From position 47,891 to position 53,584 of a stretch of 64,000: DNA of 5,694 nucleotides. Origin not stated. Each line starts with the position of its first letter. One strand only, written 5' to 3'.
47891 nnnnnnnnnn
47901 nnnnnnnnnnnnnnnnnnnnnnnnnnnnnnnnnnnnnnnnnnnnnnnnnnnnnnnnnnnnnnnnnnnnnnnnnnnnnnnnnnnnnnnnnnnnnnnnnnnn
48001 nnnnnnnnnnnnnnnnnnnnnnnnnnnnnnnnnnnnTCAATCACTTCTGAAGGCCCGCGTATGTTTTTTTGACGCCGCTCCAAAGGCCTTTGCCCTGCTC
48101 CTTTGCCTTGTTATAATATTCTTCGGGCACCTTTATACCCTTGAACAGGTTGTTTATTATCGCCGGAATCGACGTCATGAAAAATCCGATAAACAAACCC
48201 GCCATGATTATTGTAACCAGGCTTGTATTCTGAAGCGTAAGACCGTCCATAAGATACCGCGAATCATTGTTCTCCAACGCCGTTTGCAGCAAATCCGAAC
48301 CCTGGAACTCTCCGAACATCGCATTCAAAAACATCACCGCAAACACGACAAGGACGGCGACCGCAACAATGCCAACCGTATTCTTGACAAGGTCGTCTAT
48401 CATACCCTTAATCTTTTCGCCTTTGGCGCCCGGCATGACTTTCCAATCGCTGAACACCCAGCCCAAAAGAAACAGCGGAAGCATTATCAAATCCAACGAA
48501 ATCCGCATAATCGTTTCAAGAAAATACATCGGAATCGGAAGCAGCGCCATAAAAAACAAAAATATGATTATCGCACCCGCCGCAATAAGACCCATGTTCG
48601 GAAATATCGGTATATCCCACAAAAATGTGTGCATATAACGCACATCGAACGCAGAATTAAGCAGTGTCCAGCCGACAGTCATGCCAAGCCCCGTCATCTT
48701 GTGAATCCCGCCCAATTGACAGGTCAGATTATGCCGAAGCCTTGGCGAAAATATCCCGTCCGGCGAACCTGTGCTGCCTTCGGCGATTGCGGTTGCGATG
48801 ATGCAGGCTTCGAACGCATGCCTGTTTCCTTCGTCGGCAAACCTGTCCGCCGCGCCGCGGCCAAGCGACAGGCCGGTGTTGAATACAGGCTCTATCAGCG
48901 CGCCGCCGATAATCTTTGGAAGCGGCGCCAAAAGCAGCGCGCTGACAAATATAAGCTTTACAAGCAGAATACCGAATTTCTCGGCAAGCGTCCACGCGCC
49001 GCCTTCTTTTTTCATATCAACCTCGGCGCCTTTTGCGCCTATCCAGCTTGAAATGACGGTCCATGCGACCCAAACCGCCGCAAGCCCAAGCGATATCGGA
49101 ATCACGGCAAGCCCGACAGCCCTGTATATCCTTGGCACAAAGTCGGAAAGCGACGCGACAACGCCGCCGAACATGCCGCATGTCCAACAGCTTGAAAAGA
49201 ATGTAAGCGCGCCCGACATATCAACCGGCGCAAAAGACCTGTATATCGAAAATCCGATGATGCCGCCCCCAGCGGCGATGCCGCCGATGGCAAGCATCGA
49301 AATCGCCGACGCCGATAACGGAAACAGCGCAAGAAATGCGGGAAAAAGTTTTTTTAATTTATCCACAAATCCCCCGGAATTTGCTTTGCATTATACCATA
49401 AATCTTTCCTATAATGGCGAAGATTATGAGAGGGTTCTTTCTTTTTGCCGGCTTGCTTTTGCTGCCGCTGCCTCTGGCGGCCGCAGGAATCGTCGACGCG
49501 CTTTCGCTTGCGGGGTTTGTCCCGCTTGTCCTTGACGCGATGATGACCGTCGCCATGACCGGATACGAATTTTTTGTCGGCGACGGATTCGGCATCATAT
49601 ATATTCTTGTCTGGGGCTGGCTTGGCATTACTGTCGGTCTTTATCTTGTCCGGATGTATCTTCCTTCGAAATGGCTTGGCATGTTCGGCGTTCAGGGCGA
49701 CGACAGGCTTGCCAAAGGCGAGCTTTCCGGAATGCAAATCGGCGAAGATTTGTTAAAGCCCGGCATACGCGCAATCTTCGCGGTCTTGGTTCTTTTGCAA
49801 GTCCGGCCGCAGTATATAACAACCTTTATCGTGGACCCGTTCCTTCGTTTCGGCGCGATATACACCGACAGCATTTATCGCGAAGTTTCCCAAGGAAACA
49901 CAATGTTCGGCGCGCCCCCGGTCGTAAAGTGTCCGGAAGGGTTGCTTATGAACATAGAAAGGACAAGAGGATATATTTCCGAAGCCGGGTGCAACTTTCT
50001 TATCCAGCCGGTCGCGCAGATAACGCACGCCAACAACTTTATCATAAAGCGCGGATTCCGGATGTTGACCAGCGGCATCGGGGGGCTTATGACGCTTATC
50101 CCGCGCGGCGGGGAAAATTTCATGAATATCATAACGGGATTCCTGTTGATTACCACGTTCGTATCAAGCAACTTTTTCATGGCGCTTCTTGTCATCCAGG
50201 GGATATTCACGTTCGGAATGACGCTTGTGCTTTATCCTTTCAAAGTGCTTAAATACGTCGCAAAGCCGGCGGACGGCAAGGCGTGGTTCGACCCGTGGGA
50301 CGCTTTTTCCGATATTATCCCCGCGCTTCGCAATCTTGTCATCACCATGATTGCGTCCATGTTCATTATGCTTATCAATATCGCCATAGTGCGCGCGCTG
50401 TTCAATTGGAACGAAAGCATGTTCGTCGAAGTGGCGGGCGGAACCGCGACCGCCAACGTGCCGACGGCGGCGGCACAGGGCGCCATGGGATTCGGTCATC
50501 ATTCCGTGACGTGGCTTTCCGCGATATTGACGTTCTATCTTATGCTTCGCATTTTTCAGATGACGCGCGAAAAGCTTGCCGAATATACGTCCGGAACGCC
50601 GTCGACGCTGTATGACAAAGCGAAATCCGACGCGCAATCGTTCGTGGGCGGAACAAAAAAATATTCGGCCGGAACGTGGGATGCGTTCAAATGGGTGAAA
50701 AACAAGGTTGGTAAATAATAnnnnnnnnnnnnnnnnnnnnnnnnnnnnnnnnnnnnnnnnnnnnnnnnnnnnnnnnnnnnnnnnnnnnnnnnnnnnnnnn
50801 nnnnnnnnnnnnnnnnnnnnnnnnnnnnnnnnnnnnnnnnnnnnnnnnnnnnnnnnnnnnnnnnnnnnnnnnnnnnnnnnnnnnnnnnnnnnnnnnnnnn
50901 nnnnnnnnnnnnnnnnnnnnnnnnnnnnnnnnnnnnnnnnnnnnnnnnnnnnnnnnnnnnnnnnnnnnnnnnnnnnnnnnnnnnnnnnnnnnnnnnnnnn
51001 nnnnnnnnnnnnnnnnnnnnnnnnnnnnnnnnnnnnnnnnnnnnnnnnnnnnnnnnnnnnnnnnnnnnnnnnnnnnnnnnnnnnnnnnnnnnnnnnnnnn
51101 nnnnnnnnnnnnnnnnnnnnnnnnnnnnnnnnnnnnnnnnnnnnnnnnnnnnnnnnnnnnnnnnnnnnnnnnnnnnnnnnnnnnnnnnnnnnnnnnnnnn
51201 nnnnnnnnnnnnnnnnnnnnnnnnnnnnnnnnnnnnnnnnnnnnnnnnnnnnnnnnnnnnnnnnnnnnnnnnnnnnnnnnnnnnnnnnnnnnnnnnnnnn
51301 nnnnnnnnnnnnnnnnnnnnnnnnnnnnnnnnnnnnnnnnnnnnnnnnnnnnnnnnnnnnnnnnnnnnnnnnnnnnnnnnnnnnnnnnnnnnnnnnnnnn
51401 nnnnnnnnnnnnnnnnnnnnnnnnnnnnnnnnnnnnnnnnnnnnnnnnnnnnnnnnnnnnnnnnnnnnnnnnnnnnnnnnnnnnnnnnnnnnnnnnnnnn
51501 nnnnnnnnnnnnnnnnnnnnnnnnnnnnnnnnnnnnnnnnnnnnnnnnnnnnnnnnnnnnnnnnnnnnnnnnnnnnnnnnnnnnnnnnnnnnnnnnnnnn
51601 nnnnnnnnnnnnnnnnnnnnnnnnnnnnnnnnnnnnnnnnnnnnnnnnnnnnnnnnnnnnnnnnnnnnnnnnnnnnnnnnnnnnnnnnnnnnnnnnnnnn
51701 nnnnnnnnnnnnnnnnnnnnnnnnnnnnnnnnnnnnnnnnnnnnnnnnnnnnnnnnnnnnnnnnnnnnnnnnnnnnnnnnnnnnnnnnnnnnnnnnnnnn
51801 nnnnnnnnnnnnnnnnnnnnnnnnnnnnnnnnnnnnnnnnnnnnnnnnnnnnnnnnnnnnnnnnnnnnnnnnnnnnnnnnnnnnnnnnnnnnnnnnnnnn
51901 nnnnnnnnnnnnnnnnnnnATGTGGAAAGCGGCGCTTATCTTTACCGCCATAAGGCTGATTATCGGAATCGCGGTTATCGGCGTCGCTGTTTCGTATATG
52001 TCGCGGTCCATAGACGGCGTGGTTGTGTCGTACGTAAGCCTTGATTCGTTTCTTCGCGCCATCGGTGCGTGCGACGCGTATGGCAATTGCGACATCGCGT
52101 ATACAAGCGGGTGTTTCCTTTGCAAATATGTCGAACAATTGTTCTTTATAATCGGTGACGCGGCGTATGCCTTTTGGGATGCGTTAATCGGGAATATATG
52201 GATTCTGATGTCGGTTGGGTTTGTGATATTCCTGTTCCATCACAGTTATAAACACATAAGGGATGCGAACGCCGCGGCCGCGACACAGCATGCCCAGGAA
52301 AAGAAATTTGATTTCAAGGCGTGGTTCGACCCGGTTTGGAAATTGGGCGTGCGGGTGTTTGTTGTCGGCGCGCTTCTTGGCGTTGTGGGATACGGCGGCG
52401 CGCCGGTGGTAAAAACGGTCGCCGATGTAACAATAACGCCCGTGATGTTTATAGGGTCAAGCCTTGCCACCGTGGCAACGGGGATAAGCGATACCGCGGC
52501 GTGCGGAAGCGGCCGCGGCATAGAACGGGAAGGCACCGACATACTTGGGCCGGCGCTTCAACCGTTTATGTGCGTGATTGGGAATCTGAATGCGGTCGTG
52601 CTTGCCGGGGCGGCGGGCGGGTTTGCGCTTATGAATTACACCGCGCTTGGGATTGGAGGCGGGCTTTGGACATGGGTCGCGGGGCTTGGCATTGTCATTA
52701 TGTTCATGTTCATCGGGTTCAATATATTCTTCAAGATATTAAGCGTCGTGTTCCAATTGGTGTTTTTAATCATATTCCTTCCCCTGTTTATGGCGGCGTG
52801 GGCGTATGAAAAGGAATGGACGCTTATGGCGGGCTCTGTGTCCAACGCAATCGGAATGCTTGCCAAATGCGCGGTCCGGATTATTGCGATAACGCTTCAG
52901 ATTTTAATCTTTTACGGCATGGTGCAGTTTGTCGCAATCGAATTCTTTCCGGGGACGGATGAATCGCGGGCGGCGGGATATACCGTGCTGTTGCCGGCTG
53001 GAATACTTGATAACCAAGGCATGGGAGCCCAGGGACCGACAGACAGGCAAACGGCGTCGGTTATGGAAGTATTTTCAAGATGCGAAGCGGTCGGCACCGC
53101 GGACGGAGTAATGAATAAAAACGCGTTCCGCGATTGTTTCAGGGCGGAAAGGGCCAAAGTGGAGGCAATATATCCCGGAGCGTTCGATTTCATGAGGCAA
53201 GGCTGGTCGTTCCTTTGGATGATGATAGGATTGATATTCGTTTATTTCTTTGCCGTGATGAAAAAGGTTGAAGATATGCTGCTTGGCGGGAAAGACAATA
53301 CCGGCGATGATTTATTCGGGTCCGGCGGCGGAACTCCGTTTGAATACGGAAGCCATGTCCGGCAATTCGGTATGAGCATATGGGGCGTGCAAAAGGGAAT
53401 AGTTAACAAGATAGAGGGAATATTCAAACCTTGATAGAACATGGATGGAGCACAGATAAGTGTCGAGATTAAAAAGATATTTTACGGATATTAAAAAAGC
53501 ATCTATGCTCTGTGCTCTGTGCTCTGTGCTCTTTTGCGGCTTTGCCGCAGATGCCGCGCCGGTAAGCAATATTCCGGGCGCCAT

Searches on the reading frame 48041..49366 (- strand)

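Call 34: search_protein_families(library=pfam, proteins=[window:48041-49366:-], max_evalue=0.01)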
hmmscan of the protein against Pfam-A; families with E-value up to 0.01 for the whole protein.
window:48041-49366:- (441 aa): 0 families

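Call 60: search_protein_families(library=ncbifam, proteins=[window:48041-49366:-], max_evalue=1)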
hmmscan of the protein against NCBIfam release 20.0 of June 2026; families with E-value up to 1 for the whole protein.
window:48041-49366:- (441 aa): 2 families
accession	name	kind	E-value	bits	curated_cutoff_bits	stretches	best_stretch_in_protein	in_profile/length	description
NF045937.1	MSC_0624_12TM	equivalog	0.029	12.9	70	1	264-411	96-234/445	MSC_0624 family F1-like ATPase-associated membrane protein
TIGR03061.1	pip_yhgE_Nterm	subfamily_domain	0.088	12.4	96.15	1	331-379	14-63/164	YhgE/Pip family protein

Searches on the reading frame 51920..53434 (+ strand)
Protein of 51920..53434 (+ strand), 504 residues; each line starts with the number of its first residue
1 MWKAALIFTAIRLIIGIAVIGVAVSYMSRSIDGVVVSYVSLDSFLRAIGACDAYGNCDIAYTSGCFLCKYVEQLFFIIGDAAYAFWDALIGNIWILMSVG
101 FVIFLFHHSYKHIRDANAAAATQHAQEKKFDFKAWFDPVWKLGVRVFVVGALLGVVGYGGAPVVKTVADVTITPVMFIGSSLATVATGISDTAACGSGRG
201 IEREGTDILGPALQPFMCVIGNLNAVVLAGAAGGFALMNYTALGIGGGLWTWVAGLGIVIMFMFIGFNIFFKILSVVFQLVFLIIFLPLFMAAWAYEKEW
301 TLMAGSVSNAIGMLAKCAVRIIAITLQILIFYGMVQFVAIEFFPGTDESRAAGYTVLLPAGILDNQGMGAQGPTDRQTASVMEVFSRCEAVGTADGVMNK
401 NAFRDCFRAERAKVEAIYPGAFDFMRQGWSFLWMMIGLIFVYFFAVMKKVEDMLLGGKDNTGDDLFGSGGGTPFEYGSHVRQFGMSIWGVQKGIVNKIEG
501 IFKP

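Call 34: search_protein_families(library=pfam, proteins=[window:51920-53434:+], max_evalue=0.01)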
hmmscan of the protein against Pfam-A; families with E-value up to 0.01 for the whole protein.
window:51920-53434:+ (504 aa): 0 families

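Call 60: search_protein_families(library=ncbifam, proteins=[window:51920-53434:+], max_evalue=1)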
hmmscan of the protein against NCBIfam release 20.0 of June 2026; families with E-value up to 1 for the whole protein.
window:51920-53434:+ (504 aa): 1 family
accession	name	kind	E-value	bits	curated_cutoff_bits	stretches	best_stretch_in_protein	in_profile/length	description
TIGR01165.1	cbiN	subfamily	0.29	11.4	104.85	1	93-141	13-60/91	cobalt ECF transporter S component CbiN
